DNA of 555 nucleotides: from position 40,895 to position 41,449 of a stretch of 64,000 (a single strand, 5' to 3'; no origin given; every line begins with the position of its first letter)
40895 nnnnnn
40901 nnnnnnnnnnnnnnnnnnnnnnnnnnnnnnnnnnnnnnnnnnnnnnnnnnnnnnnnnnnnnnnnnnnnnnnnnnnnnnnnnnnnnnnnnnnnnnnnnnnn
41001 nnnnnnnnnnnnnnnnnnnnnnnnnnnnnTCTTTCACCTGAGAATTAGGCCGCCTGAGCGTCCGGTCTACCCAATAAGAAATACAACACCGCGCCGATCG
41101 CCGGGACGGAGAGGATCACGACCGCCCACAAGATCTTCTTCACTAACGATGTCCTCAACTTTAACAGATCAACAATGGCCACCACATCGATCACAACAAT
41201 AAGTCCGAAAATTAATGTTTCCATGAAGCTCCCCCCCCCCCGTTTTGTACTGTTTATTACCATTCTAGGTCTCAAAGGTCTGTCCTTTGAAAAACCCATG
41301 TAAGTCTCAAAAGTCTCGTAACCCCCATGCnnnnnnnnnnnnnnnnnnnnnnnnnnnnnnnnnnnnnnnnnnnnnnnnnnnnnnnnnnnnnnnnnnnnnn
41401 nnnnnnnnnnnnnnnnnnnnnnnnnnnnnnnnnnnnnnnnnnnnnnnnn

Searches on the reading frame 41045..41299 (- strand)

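Call 3: search_protein_families(library=pfam, proteins=[window:41045-41299:-], max_evalue=0.01)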
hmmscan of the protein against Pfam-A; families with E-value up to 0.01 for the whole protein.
window:41045-41299:- (84 aa): 1 family
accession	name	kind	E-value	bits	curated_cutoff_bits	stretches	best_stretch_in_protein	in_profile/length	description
PF13396.11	PLDc_N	-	2.3e-11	43.9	23.3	1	36-78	1-42/42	Phospholipase_D-nuclease N-terminal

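Call 4: search_protein_families(library=ncbifam, proteins=[window:41045-41299:-], max_evalue=0.01)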
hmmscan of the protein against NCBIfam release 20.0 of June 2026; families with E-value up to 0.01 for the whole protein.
window:41045-41299:- (84 aa): 1 family
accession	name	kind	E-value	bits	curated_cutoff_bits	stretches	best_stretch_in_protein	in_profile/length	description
TIGR04265.1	bac_cardiolipin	equivalog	0.0016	17.5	290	1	27-80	5-57/483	cardiolipin synthase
